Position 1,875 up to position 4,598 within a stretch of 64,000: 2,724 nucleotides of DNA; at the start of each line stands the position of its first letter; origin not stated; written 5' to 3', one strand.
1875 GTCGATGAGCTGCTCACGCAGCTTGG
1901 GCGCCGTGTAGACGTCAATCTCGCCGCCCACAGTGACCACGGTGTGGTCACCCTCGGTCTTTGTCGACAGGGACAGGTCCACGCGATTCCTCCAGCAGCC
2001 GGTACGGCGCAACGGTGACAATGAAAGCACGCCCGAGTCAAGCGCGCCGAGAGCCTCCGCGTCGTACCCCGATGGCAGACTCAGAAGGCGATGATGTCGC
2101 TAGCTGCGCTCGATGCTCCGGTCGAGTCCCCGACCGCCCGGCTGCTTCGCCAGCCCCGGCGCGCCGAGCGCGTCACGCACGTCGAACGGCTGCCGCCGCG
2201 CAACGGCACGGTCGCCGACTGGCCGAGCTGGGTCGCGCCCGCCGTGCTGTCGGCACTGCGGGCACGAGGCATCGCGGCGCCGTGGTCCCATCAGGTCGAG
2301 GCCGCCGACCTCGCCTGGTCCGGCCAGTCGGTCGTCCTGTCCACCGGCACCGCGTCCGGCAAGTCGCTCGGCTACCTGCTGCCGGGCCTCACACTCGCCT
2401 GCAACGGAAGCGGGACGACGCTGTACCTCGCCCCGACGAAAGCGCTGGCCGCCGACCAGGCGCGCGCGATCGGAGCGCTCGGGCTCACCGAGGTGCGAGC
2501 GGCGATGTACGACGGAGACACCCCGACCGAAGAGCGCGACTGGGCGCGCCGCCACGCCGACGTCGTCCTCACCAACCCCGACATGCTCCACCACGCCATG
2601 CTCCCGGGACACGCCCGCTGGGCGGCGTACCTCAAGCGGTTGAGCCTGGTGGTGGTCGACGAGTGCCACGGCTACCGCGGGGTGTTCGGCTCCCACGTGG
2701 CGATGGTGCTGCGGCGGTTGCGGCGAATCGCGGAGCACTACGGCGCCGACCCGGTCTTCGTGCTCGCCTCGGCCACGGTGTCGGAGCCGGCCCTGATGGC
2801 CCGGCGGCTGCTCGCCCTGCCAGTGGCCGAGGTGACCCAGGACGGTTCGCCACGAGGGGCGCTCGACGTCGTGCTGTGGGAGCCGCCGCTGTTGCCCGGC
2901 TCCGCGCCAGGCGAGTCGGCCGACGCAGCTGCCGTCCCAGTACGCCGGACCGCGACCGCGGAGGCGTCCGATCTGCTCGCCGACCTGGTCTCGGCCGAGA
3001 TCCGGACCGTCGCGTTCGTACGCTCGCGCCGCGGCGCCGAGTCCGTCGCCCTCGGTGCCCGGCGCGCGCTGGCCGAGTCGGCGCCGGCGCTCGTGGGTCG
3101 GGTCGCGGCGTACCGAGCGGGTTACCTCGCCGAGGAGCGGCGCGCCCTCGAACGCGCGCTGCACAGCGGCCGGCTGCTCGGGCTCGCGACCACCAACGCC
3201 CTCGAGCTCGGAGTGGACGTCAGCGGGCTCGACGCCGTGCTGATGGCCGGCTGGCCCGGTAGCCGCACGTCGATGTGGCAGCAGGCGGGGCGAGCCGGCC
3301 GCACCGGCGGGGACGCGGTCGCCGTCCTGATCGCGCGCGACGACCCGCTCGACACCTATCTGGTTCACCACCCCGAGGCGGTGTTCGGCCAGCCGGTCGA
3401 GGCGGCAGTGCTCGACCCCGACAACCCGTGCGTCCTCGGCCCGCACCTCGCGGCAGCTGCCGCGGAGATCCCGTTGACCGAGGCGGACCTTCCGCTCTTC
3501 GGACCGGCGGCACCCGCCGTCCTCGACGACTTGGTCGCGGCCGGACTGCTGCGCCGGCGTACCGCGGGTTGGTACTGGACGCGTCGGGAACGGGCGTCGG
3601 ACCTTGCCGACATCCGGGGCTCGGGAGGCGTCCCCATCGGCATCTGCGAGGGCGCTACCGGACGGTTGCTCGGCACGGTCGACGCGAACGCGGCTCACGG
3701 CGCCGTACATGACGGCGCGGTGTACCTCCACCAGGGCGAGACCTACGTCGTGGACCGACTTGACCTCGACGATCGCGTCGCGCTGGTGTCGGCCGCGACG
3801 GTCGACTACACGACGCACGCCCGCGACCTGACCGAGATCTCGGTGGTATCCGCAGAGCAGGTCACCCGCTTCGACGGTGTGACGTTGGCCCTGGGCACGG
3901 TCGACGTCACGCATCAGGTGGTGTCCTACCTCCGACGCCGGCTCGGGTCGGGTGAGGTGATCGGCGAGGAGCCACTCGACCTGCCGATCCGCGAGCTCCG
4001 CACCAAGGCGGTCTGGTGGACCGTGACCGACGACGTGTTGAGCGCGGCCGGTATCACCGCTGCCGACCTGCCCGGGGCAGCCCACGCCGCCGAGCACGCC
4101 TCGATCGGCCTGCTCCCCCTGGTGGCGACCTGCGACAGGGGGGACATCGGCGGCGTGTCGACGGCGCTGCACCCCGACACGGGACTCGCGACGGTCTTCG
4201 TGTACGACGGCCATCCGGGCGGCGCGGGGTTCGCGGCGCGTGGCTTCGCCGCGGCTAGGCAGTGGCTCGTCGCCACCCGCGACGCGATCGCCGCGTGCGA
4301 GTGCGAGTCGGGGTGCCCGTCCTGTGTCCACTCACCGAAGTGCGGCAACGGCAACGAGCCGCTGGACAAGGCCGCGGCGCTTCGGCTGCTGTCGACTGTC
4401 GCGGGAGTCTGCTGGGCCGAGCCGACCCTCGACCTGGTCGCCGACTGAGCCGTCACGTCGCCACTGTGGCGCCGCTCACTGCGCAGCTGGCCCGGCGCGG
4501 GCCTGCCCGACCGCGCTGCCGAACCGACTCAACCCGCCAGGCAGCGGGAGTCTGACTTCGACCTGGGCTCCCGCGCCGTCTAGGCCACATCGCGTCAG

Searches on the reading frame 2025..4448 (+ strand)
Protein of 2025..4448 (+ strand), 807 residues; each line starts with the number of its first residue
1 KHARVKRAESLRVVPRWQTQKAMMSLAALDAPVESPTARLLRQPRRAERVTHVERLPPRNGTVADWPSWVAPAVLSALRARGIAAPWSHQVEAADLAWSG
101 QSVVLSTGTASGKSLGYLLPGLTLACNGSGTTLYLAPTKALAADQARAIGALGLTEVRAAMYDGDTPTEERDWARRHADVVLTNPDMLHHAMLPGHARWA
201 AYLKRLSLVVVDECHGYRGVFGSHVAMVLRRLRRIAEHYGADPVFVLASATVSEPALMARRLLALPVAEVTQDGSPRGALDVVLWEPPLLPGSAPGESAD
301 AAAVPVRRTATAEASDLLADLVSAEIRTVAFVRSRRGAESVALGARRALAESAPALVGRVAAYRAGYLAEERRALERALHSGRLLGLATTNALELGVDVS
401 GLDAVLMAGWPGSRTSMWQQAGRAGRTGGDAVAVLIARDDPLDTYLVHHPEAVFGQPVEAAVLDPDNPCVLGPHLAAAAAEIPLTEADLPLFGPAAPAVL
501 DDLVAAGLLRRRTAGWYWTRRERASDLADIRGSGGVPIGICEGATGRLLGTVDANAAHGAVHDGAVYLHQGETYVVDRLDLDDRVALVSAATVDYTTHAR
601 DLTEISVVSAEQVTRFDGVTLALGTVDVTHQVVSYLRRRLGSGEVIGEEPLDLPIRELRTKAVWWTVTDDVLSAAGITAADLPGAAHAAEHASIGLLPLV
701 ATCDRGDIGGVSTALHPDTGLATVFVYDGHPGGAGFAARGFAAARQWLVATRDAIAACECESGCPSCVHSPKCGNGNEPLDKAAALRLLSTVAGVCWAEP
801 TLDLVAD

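Call 65: search_protein_families(library=pfam, proteins=[window:2025-4448:+], max_evalue=0.001)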
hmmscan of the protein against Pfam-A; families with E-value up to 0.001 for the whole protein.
window:2025-4448:+ (807 aa): 4 families
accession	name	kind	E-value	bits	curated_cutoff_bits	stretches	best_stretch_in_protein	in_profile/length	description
PF00270.35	DEAD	-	4.4e-27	95.3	26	1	88-254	2-162/167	DEAD/DEAH box helicase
PF09369.15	MZB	-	4.2e-22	79.1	24.2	1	689-768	1-80/80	MrfA Zn-binding domain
PF00271.37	Helicase_C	-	3.2e-11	43.9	23.5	1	323-428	13-110/110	Helicase conserved C-terminal domain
PF22982.3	WHD_HRQ1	-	2.8e-10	41.5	27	1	463-532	1-69/70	ATP-dependent helicase HRQ1, winged helix domain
